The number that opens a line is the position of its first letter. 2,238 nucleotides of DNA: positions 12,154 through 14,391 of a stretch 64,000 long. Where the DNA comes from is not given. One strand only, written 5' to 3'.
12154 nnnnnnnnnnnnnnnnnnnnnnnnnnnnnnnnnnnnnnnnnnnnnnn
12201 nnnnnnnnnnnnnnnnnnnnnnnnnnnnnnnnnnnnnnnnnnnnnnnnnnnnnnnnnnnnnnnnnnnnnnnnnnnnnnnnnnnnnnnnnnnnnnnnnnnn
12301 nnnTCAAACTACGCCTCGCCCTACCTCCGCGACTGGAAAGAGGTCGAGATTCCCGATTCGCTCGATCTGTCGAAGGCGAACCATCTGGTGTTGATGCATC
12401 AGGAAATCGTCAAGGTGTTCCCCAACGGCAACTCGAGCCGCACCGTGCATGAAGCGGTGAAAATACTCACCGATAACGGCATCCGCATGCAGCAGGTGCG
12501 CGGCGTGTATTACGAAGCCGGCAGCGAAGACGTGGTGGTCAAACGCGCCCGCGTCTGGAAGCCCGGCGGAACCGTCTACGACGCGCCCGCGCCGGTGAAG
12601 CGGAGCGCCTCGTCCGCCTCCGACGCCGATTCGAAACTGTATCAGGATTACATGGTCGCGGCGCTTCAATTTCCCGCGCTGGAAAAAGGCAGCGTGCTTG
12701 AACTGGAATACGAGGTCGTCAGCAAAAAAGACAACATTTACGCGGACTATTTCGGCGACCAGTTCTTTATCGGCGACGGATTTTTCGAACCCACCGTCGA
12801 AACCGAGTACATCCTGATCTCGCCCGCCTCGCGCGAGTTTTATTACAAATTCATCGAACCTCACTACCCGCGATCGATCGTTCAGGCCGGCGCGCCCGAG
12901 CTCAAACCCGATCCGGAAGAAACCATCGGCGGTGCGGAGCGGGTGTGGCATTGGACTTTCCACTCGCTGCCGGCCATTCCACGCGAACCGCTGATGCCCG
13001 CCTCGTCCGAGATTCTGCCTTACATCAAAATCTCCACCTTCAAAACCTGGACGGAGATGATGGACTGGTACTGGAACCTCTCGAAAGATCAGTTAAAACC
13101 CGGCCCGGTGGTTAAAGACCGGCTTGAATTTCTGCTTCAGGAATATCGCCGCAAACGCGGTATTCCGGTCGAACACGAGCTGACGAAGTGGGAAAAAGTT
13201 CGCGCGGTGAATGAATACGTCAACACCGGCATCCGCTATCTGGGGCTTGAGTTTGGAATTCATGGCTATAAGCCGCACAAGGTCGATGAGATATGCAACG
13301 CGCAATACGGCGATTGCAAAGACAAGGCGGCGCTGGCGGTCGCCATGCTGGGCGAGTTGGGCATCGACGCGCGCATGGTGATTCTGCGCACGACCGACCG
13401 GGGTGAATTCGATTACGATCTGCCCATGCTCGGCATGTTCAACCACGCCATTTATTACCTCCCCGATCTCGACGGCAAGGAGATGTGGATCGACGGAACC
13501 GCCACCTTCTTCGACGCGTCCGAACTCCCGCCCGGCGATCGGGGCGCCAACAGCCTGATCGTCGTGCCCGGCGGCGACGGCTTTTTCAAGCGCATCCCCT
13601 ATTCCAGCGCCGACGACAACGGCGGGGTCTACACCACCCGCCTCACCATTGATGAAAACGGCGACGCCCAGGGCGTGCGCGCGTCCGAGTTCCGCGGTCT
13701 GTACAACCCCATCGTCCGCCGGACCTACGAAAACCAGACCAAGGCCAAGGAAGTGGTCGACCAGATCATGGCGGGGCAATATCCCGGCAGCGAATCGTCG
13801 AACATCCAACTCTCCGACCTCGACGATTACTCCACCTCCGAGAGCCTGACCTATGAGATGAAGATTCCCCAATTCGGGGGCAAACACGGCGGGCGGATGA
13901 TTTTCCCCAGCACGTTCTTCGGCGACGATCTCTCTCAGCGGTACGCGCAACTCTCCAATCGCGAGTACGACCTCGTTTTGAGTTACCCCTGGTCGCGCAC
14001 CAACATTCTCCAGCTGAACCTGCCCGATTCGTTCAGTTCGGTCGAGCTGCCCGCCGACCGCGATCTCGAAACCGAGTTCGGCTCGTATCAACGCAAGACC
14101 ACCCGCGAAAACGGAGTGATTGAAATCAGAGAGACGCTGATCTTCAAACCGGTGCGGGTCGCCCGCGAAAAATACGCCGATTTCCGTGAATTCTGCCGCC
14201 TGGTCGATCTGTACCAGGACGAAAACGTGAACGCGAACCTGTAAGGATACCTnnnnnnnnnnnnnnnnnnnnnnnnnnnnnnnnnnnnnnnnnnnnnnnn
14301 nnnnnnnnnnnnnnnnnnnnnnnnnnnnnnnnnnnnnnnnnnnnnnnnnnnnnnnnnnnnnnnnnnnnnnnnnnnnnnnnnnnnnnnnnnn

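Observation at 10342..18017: Two-gene operon of giant secreted paralogs: a transglutaminase-like enzyme with an intact Cys-His-Asp triad and a pseudo-enzyme partner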

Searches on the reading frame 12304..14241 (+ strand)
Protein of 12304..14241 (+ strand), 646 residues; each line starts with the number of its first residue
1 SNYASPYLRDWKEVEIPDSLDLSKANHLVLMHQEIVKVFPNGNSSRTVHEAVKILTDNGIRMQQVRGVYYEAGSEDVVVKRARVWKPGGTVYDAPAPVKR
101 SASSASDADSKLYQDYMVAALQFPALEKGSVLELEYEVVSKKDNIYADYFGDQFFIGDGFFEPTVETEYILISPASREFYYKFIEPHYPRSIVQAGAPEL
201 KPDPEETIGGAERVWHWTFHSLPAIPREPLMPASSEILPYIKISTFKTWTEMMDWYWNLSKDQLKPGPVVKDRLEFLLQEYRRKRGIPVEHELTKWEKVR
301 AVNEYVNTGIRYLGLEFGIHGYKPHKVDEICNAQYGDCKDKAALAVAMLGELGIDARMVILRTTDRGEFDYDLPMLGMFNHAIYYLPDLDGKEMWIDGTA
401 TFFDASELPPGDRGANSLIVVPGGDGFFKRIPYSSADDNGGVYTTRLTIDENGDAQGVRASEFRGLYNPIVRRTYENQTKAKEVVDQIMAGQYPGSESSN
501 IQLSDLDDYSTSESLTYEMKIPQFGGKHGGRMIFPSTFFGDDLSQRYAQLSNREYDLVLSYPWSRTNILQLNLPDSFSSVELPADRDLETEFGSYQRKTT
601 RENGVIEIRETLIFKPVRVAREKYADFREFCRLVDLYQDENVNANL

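Call 36: find_related_loci(query=A1, collection=genome_contigs, flank=6000)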
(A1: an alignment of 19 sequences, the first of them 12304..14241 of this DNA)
Query A1 (646 aa) in genome_contigs; peptide patterns used: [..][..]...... (x = any residue, [..] = any of these).
600 stretches matched a pattern (row limit reached: there are more); 598 encode a relative of the query (tblastn E <= 1e-3); the best 80 are kept; 80 distinct loci.
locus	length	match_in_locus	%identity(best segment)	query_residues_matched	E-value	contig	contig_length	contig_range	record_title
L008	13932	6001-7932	66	2-646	0e+0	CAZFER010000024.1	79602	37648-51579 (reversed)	MAG TPA_asm: uncultured bacterium isolate SRP141376_co4_53 genome assembly, contig: NODE_519_length_79602_cov_9.162206,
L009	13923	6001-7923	65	2-643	0e+0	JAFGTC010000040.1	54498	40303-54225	MAG: Candidatus Omnitrophota bacterium isolate Zod_Metabat.949 k87_2022461, whole genome shotgun sequence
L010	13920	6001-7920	53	1-643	0e+0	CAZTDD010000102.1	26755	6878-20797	MAG TPA_asm: uncultured bacterium isolate SRP141376_co1_272 genome assembly, contig: NODE_4093_length_26755_cov_12.73116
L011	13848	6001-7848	31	2-635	3e-92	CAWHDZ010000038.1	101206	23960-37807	MAG: uncultured delta proteobacterium isolate MFD04716.bin.3.597 genome assembly, contig: contig_8759, whole genome shot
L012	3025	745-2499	32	28-635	5e-93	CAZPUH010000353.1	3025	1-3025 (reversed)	MAG TPA_asm: uncultured Myxococcales bacterium isolate binchicken_co84_299 genome assembly, contig: k141_1533574, whole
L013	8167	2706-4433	31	35-642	3e-90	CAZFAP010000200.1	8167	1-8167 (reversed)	MAG TPA_asm: uncultured Verrucomicrobiota bacterium isolate binchicken_co103_408 genome assembly, contig: NODE_10676_len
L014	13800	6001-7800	31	7-635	7e-90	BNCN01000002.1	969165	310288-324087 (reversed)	Comamonas sp. KCTC 72670 KCTC 72670 DNA, sequence02, whole genome shotgun sequence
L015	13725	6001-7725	31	29-635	1e-89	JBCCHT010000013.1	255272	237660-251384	MAG: Myxococcota bacterium isolate P01_B01_bin.73 k141_1325673_length_255272_cov_24.1533, whole genome shotgun sequence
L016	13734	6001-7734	32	30-635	2e-89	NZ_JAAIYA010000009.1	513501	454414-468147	Pyxidicoccus caerfyrddinensis strain CA032A NODE_9_length_513501_cov_20.6353, whole genome shotgun sequence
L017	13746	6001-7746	32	26-635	5e-89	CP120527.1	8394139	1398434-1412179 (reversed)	Myxococcaceae bacterium GXIMD 01537 chromosome, complete genome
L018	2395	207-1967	31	22-635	1e-90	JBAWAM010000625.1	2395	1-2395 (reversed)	MAG: Myxococcaceae bacterium isolate MFD05674_ilm_asm_bin19 k127_295505, whole genome shotgun sequence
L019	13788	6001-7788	31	17-635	5e-84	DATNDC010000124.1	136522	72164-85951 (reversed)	MAG TPA_asm: Polyangia bacterium isolate SMAG_U11232 k141_2661620, whole genome shotgun sequence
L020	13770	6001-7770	30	28-629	4e-84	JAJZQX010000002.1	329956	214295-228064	MAG: Myxococcales bacterium isolate SKS1.bin67 NODE_12_length_329956_cov_6.985705, whole genome shotgun sequence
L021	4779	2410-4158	32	26-635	1e-83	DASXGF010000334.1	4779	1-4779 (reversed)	MAG TPA_asm: Myxococcaceae bacterium isolate SMAG_U5157 k141_3485514, whole genome shotgun sequence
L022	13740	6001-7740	31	29-642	7e-83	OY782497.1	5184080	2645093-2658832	MAG: Myxococcota bacterium isolate 0c961c99-2a7e-4543-b017-306f11f6fc1d genome assembly, chromosome: 1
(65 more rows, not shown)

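Call 38: predict_structure(alignment_id=A1)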
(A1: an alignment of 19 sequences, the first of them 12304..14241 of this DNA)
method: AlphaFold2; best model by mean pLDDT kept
length: 646 residues; sequences in the alignment: 19
mean_pLDDT: 89.8   pTM: 0.85
mean pLDDT of the five models: 89.8, 88.8, 88.6, 88.5, 87.9
residues with pLDDT >= 90: 458; 70-90: 150; 50-70: 22; < 50: 16
segments of 3 or more residues with pLDDT < 50: 104-114, 316-319
pLDDT, mean of each block of 10 residues (from residue 1): 87 93 95 95 91 97 91 83 95 92 47 63 95 94 74 92 97 94 95 90 93 96 94 94 94 91 94 95 90 92 89 54 83 87 95 94 88 88 92 87 66 90 91 90 96 95 87 89 94 94 85 93 92 92 92 93 95 90 97 97 94 93 97 96 92
secondary structure, 60 per line:
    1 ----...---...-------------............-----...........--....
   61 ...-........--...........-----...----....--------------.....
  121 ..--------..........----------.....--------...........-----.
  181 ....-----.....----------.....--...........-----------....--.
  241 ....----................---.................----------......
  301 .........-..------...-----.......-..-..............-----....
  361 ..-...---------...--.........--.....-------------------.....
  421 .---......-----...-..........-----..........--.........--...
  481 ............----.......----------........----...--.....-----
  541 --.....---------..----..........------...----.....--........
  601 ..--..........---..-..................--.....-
elements in order: E27-38 E44-54 H57-63 E65-72 E75-85 E91-93 E98-101 E116-122 E131-140 E151-155 E164-174 E180-184 H190-194 E205-209 E212-222 H234-237 E240-244 H249-264 H268-284 H295-309 H327-333 H338-351 E357-362 E381-389 E392-396 E416-421 E425-430 E440-449 E455-464 H467-475 H478-492 E497-503 E514-521 E526-528 E531-535 H543-547 E563-572 E579-581 E586-590 E593-602 E605-614 H621-638 E641-645

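Call 44: fold_search(model_id=the predicted structure, library=pdb)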
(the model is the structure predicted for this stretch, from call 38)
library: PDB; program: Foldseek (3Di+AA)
matches with E <= 10: 827; with E <= 0.001: 42
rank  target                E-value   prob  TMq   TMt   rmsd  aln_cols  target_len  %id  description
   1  3kd4_A                5.0e-33  1.00  0.66  0.83   4.4       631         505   15  CRYSTAL STRUCTURE OF A PUTATIVE PROTEASE (BDI_1141) FROM PARABACTEROIDES DISTASONIS ATCC 8503 AT 2.00 A RESOLUTION (released 2009-11-24)
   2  8b6l_O                1.6e-07  1.00  0.17  0.18  20.4       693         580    7  Subtomogram average of the human Sec61-TRAP-OSTA-translocon (released 2022-12-07)
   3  6s7o_E                4.5e-07  1.00  0.18  0.20  19.9       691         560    7  Cryo-EM structure of human oligosaccharyltransferase complex OST-A (released 2019-12-18)
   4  8pn9_E                1.3e-06  1.00  0.16  0.18  20.4       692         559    7  Structure of human oligosaccharyltransferase OST-A complex bound to NGI-1 (released 2024-05-08)
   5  6s7t_E                2.5e-06  1.00  0.16  0.22  20.1       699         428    6  Cryo-EM structure of human oligosaccharyltransferase complex OST-B (released 2019-12-18)
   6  6fpy_B                2.9e-06  1.00  0.21  0.23  18.1       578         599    8  Inter-alpha-inhibitor heavy chain 1, wild type (released 2019-02-27)
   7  6c26_1                9.6e-06  1.00  0.17  0.23  20.2       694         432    7  The Cryo-EM structure of a eukaryotic oligosaccharyl transferase complex (released 2018-01-31)
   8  3isr_B                3.1e-05  1.00  0.16  0.31  14.6       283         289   14  The Crystal Structure of a Putative Cysteine Protease from Cytophaga hutchinsonii to 1.9A (released 2009-09-08)
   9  3isr_C                3.5e-05  1.00  0.16  0.32  14.2       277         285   13  The Crystal Structure of a Putative Cysteine Protease from Cytophaga hutchinsonii to 1.9A (released 2009-09-08)
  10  3isr_A                3.9e-05  1.00  0.16  0.32  13.7       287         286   12  The Crystal Structure of a Putative Cysteine Protease from Cytophaga hutchinsonii to 1.9A (released 2009-09-08)
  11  7vpq_E                3.9e-05  1.00  0.17  0.13  16.5       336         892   10  Structures of a deltacoronavirus spike protein bound to porcine and human receptors indicate the risk of virus adaptat (released 2022-03-16)
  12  8jkt_C                4.3e-05  1.00  0.19  0.14  17.2       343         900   11  Crystal structure of feline aminopeptidase N ectodomain (released 2024-06-05)
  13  5lg6_B                5.6e-05  1.00  0.19  0.14  11.4       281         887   10  Structure of the deglycosylated porcine aminopeptidase N ectodomain (released 2017-04-12)
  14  9cao_B                6.6e-05  1.00  0.18  0.13  15.4       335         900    9  Aminopeptidase N open state (released 2025-08-06)
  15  7vpp_C                6.6e-05  1.00  0.18  0.13  16.7       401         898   10  Structures of a deltacoronavirus spike protein bound to porcine and human receptors indicate the risk of virus adaptat (released 2022-03-16)
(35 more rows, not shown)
